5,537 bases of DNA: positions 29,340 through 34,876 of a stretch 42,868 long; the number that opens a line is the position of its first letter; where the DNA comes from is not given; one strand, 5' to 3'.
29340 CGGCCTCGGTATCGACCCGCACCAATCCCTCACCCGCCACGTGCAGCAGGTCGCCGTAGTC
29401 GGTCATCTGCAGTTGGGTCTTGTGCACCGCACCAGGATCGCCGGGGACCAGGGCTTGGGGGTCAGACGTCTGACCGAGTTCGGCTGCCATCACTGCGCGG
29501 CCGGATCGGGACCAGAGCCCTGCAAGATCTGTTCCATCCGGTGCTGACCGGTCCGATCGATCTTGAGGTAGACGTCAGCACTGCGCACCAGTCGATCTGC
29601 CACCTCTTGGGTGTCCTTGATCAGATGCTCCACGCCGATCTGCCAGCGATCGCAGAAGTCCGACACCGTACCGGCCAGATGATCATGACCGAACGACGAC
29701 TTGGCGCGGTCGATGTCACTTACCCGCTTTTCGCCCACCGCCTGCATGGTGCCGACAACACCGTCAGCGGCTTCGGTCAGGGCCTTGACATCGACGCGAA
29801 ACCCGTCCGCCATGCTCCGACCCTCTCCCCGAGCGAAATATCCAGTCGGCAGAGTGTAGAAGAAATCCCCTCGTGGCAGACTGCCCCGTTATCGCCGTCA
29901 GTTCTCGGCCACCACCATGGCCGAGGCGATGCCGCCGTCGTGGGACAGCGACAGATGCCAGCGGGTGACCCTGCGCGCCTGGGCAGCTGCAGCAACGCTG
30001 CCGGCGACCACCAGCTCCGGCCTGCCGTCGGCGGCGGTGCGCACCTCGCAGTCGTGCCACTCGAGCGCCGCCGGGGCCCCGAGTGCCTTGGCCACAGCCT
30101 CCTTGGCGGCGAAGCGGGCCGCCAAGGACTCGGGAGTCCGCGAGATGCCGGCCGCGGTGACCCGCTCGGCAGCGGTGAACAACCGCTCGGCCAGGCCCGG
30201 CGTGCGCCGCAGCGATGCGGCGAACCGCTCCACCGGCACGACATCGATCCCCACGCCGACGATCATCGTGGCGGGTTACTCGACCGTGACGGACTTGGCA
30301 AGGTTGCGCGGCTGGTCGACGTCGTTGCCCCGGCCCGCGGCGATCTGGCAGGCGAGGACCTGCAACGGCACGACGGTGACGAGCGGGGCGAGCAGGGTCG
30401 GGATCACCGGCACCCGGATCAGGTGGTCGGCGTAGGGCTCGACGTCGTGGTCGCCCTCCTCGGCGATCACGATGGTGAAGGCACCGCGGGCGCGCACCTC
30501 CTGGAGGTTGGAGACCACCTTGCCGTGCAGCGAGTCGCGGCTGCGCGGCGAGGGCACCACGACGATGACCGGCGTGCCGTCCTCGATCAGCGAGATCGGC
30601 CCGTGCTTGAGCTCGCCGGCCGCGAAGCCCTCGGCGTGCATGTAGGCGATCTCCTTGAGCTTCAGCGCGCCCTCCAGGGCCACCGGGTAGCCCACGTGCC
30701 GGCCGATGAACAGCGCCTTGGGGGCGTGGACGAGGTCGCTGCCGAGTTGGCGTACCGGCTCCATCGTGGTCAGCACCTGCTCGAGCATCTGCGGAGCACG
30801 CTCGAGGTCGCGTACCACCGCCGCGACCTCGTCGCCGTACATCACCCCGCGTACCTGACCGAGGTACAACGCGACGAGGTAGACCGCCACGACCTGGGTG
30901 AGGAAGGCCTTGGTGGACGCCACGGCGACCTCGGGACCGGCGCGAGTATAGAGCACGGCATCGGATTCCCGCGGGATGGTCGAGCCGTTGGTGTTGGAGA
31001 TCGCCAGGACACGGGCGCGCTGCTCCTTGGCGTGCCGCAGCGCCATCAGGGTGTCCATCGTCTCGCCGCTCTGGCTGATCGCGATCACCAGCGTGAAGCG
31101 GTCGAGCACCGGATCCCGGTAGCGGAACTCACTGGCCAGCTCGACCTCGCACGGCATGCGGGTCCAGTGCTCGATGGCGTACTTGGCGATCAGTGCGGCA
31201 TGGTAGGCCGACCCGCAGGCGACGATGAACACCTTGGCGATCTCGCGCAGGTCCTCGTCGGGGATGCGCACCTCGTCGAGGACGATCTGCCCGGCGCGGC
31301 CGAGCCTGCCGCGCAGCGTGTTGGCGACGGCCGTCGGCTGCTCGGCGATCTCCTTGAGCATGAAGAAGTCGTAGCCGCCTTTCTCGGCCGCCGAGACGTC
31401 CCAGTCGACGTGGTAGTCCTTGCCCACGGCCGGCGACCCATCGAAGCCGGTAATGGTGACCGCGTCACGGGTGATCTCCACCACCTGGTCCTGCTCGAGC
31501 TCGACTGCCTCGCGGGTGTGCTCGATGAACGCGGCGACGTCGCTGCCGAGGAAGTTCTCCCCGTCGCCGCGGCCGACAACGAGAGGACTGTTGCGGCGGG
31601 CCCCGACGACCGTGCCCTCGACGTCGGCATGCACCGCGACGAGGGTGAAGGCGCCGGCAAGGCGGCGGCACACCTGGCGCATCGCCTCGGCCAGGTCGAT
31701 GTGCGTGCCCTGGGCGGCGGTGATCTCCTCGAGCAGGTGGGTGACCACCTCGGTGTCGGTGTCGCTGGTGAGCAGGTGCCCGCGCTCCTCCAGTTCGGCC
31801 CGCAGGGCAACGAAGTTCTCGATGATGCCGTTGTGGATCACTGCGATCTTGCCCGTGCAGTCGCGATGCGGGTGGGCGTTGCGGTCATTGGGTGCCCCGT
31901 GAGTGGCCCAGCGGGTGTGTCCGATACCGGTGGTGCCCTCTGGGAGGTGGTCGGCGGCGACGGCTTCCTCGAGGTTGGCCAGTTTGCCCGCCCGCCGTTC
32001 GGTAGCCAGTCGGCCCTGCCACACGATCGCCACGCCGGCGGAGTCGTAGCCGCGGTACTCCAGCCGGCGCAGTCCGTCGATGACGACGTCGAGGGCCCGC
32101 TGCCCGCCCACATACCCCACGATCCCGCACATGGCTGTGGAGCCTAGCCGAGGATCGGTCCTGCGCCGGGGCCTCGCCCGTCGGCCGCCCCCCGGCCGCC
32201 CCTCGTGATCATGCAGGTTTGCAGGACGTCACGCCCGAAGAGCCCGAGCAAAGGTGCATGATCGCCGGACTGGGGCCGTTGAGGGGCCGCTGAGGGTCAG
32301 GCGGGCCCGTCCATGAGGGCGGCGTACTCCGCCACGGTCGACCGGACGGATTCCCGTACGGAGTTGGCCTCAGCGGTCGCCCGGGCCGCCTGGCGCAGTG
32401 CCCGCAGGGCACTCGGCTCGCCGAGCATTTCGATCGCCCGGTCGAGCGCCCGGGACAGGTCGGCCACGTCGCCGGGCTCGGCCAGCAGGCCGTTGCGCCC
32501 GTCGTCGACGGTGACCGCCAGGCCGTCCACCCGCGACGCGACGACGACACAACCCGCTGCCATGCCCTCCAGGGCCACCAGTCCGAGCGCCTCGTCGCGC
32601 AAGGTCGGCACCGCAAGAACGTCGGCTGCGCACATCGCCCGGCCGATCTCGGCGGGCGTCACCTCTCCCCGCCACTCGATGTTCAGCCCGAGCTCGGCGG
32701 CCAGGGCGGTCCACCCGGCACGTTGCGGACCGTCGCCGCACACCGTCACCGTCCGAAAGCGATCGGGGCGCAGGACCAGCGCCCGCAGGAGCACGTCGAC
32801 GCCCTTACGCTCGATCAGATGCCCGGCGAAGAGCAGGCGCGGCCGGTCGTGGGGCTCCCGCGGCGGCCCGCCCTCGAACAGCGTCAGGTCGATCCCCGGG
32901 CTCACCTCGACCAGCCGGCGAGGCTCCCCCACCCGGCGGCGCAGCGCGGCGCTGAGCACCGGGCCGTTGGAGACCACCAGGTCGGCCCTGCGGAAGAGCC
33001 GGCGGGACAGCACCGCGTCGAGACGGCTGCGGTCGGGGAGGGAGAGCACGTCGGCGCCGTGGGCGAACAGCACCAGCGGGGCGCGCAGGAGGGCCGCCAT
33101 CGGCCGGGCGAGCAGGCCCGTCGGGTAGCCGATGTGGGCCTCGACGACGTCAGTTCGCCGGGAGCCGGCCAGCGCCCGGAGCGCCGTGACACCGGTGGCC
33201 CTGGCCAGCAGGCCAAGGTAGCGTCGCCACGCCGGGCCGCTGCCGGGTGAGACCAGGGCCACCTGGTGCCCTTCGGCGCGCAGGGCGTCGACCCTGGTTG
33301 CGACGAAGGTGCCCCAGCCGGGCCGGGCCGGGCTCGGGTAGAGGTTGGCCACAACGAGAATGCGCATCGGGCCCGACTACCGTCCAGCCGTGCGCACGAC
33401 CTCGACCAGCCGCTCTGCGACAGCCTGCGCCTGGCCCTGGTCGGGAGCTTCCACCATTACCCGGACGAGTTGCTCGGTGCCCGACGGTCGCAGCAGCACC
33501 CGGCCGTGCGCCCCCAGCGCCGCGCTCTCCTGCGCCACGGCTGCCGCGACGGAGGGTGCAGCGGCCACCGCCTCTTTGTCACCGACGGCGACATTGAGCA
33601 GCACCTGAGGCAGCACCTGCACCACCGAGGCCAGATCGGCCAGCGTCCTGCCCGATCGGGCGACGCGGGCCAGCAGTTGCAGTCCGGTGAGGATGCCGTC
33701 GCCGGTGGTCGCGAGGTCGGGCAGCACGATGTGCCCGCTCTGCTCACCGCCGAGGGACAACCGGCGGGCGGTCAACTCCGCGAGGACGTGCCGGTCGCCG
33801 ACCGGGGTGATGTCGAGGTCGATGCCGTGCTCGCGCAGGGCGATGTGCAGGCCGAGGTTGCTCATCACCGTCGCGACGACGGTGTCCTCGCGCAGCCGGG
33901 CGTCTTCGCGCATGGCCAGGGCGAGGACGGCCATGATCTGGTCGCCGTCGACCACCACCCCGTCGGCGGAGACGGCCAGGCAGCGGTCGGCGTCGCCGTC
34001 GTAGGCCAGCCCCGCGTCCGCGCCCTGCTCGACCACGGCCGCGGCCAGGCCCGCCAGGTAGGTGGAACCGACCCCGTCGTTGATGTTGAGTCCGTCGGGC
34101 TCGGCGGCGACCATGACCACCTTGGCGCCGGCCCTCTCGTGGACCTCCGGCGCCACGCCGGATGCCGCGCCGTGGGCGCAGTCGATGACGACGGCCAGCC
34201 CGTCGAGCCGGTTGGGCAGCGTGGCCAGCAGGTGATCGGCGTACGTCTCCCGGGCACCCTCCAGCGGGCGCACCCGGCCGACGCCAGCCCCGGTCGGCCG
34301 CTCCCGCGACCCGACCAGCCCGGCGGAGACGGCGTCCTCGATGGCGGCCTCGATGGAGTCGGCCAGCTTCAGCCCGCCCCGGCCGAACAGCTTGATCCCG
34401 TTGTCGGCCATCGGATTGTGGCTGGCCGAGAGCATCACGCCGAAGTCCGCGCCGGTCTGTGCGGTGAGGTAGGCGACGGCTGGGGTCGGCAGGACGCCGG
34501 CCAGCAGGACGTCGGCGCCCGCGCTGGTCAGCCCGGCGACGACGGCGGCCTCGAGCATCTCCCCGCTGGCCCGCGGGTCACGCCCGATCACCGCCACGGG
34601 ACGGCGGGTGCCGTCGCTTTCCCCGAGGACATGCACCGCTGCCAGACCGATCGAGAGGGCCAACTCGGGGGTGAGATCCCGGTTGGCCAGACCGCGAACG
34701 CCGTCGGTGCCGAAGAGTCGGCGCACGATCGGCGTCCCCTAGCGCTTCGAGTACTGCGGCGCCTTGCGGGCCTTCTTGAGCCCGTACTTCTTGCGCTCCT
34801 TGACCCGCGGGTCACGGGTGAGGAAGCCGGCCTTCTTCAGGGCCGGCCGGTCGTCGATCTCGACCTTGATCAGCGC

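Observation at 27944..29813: T7SS-type effector cassette (YxxxD helper, WXG-bearing modular protein, overlapping small ORF) inserted in the acpS-nnr-alr housekeeping block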

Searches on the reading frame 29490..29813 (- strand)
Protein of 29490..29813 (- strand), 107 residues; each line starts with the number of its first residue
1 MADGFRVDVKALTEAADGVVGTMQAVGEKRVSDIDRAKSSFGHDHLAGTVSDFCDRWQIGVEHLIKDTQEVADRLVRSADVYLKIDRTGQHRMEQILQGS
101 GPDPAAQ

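Call 3: search_protein_families(library=pfam, proteins=[window:29490-29813:-], max_evalue=1)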
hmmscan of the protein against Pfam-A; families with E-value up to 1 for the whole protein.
window:29490-29813:- (107 aa): 2 families
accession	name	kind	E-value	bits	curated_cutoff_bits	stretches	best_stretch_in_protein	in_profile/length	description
PF10824.14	T7SS_ESX_EspC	-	0.034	15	23.5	1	9-91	12-96/100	Excreted virulence factor EspC, type VII ESX diderm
PF06013.18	WXG100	-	0.14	12.9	27.3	1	47-86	46-85/86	Proteins of 100 residues with WXG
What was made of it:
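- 29490..29813 (-): ORF1, the helper: a 107-aa acidic helical protein, a distant relative of EspC/WXG100, proposed to be the signal-bearing partner of ORF2. Pfam EspC E=0.034 and WXG100 E=0.14, both below the cut-offs (call 3).
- On WXG100/EspC clan (for ORF1): ORF1 scores 15.0 bits on EspC (cut-off 23.5) and 12.9 bits on WXG100 (cut-off 27.3) (call 3).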

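Call 4: search_protein_families(library=ncbifam, proteins=[window:29490-29813:-], max_evalue=1)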
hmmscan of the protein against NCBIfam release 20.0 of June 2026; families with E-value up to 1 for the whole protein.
window:29490-29813:- (107 aa): 0 families

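Call 37: find_homologous_proteins(query=window:29490-29813:-, max_evalue=0.001)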
Query window:29490-29813:- (107 aa): 76 proteins with E <= 0.001 among 88 candidates.
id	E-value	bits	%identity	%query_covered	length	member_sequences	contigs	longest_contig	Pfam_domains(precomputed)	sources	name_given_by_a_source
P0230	8.8e-64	230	100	100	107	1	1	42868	-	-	-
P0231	2.4e-51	190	79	100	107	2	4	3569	-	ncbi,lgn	-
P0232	1.0e-40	156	67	100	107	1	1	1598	-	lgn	-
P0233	4.6e-40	154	68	99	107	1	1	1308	-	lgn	-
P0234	1.4e-39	152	68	99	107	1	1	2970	-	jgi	-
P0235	7.8e-38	147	68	99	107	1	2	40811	-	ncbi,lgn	-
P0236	1.7e-35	139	62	100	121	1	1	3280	-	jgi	jgi:hypothetical protein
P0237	5.1e-33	131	61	100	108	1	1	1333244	-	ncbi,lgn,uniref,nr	ncbi:hypothetical protein [Actinocrispum wychmicini]|uniref:Excreted virulence factor EspC (Type VII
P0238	6.1e-33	131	57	100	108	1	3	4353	-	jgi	jgi:hypothetical protein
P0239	3.1e-32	129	62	100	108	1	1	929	-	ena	-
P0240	5.5e-32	128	59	100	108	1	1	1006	-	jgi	jgi:hypothetical protein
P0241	1.3e-31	127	61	100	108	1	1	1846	-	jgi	jgi:hypothetical protein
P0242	4.1e-31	125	60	100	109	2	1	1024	-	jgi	jgi:hypothetical protein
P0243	4.5e-31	125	55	100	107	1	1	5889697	-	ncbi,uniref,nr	ncbi:hypothetical protein [Saccharopolyspora phatthalungensis]|uniref:Excreted virulence factor EspC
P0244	5.2e-31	125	58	100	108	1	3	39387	-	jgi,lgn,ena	jgi:hypothetical protein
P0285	1.1e-23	101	52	100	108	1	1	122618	-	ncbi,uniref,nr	ncbi:hypothetical protein [Streptomyces sp. SID13726]|uniref:hypothetical protein n=1 Tax=Streptomyc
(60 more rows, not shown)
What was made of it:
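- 29490..29813 (-): 76 homologues of about 108 aa in Actinomycetota (call 37).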

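Call 41: find_encoding_contigs(protein=P0237, flank=6000, max_places=2)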
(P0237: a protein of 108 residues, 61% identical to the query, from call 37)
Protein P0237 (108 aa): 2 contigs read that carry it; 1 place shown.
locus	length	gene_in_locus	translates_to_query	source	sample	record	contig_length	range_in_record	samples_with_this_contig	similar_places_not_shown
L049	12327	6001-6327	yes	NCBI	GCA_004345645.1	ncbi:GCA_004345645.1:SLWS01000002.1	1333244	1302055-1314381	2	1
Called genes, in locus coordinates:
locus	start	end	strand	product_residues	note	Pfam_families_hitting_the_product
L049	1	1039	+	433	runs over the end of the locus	PF03109:ABC1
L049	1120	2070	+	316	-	-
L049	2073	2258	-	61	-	-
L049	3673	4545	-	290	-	PF01135:PCMT (weak), PF01209:Ubie_methyltran, PF13489:Methyltransf_23, PF13649:Methyltransf_25, PF13847:Methyltransf_31, PF08241:Methyltransf_11, PF08242:Methyltransf_12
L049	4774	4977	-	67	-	-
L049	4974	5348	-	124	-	PF02467:Whib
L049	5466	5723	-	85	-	-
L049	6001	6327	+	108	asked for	-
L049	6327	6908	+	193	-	PF21725:T7SS_signal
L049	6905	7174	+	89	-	PF15605:Ntox28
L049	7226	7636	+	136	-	PF18616:CdiI_3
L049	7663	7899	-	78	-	-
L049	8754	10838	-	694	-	PF00580:UvrD-helicase, PF13245:AAA_19, PF13604:AAA_30 (faint), PF13361:UvrD_C, PF13538:UvrD_C_2, PF00570:HRDC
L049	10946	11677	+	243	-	PF13829:DUF4191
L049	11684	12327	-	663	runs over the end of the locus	PF07730:HisKA_3, PF02518:HATPase_c, PF13581:HATPase_c_2 (weak)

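Call 42: find_encoding_contigs(protein=P0285, flank=6000, max_places=2)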
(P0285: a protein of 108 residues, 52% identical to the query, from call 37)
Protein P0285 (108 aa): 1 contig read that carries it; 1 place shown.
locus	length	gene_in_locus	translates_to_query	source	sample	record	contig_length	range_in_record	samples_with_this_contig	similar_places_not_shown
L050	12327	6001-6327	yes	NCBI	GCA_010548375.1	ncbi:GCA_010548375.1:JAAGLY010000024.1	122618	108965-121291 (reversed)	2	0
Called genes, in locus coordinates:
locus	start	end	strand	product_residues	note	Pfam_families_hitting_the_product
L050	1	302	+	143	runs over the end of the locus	-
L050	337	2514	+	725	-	PF00089:Trypsin, PF01839:FG-GAP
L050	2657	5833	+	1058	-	-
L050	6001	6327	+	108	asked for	-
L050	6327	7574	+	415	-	PF21725:T7SS_signal, PF15529:Ntox24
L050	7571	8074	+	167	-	-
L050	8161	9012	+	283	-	PF18968:DUF5707 (weak)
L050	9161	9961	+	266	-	-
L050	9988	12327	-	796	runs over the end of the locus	PF00122:E1-E2_ATPase, PF00702:Hydrolase, PF00689:Cation_ATPase_C (weak)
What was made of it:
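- The helper gene is coupled to a T7SS_signal gene in Actinocrispum (with Ntox28 and a CdiI_3 immunity gene) and in Streptomyces (with Ntox24) (calls 41, 42).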

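Call 63: search_protein_families(library=pfam, alignment_id=A3, max_evalue=1)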
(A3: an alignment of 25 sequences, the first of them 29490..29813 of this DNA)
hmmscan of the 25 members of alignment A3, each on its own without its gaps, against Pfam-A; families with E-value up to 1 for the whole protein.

A. member 1, window:29490-29813:- (107 aa): 2 families
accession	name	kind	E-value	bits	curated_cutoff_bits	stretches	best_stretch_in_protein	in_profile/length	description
PF10824.14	T7SS_ESX_EspC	-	0.034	15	23.5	1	9-91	12-96/100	Excreted virulence factor EspC, type VII ESX diderm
PF06013.18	WXG100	-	0.14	12.9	27.3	1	47-86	46-85/86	Proteins of 100 residues with WXG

B. families by the number of members that match (of 25 scanned): 15 families
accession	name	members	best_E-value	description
PF10824.14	T7SS_ESX_EspC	18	1.1e-05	Excreted virulence factor EspC, type VII ESX diderm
PF06013.18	WXG100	13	0.021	Proteins of 100 residues with WXG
PF21924.1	XRCC4_CC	4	0.0059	XRCC4 coiled-coil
PF20117.4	DUF6507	3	0.021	Family of unknown function (DUF6507)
PF17443.8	pXO2-72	2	0.098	Uncharacterized protein pXO2-72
PF12680.13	SnoaL_2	1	0.057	SnoaL-like domain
PF23486.1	Ig_TMEM132_5th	1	0.092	TMEM132 fifth domain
PF17011.10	DUF5093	1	0.1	Domain of unknown function (DUF5093)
PF13012.11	MitMem_reg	1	0.11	Maintenance of mitochondrial structure and function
PF24251.1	DUF7453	1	0.13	Family of unknown function (DUF7453)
PF02669.20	KdpC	1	0.15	K+-transporting ATPase, c chain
PF00374.24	NiFeSe_Hases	1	0.2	Nickel-dependent hydrogenase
PF04456.17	DUF503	1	0.23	Protein of unknown function (DUF503)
PF09322.15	DUF1979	1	0.24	Domain of unknown function (DUF1979)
PF03405.20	FA_desaturase_2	1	0.26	Fatty acid desaturase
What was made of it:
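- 29490..29813 (-): 18 of 25 family members hit EspC, best 1.1e-5 (call 63).
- On WXG100/EspC clan (for ORF1): Across the family 18 of 25 members hit EspC at E<=1 (best 1.1e-5) and 13 of 25 hit WXG100 (call 63).
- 18 of 25 members give EspC hits (call 63).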

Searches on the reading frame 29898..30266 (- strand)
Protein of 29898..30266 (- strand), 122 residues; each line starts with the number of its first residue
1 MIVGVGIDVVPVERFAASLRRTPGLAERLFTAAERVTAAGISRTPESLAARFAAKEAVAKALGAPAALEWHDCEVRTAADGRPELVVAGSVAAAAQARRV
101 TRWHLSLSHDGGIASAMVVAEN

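Call 8: search_protein_families(library=pfam, proteins=[window:29898-30266:-], max_evalue=0.001)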
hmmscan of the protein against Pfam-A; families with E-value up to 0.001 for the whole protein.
window:29898-30266:- (122 aa): 1 family
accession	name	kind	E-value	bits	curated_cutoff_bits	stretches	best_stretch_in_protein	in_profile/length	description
PF01648.25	ACPS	-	2.9e-17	63.2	25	1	4-95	1-96/111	4'-phosphopantetheinyl transferase superfamily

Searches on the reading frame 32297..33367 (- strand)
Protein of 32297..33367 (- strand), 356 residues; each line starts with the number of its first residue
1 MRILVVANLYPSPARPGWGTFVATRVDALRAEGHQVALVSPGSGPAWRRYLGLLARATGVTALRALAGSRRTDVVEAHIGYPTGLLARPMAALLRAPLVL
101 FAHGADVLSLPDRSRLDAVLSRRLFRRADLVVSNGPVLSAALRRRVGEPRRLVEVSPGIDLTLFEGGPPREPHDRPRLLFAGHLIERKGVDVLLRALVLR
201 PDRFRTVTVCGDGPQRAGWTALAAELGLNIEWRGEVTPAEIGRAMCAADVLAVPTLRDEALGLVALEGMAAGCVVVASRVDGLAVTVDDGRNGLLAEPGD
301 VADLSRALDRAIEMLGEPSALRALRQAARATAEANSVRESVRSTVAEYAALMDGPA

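Call 8: search_protein_families(library=pfam, proteins=[window:32297-33367:-], max_evalue=0.001)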
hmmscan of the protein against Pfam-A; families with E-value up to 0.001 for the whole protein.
window:32297-33367:- (356 aa): 7 families
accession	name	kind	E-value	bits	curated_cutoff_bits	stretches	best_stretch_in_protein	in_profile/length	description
PF13692.12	Glyco_trans_1_4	-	2.2e-27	96.5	27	1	175-313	1-141/142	Glycosyl transferases group 1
PF00534.26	Glycos_transf_1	-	4.9e-27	95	26.4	1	170-315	10-159/172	Glycosyl transferases group 1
PF13439.12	Glyco_transf_4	-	2.6e-13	50.8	28.5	1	19-162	5-169/170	Glycosyltransferase Family 4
PF20706.3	GT4-conflict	-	2.1e-12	47.1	26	1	112-342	131-373/385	Family 4 Glycosyltransferase in conflict systems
PF13579.12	Glyco_trans_4_4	-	6e-12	46.6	29.7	1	19-158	4-158/158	Glycosyl transferase 4-like domain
PF13477.12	Glyco_trans_4_2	-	2e-08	34.9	23.4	1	21-134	12-138/139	Glycosyl transferase 4-like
PF13524.12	Glyco_trans_1_2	-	1e-06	29.2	25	1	195-334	7-131/144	Glycosyl transferase-like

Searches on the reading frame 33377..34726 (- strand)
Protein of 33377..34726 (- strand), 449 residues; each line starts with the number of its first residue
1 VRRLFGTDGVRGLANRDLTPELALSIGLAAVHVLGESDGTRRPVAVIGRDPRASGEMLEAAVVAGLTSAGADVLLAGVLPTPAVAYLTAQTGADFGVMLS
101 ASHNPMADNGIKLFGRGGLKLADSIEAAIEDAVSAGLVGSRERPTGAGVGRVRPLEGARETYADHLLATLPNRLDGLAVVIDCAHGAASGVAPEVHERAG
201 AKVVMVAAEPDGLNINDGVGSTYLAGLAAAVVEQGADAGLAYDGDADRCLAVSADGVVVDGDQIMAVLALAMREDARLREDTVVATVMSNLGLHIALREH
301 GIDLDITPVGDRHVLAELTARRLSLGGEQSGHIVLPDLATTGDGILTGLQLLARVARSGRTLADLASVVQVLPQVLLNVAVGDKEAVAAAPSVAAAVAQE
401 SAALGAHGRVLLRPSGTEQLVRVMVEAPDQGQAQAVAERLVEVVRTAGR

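Call 8: search_protein_families(library=pfam, proteins=[window:33377-34726:-], max_evalue=0.001)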
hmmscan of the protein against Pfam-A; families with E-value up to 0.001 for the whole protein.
window:33377-34726:- (449 aa): 4 families
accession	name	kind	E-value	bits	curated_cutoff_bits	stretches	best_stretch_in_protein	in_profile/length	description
PF02878.22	PGM_PMM_I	-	1.8e-41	141.5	22.5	1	2-134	1-132/138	Phosphoglucomutase/phosphomannomutase, alpha/beta/alpha domain I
PF02880.22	PGM_PMM_III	-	6.9e-32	110.4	20.7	1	260-368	1-111/115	Phosphoglucomutase/phosphomannomutase, alpha/beta/alpha domain III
PF02879.22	PGM_PMM_II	-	3.9e-17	63.1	29.3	1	161-256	2-103/103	Phosphoglucomutase/phosphomannomutase, alpha/beta/alpha domain II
PF00408.26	PGM_PMM_IV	-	6e-17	61.9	23.1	1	376-442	1-67/68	Phosphoglucomutase/phosphomannomutase, C-terminal domain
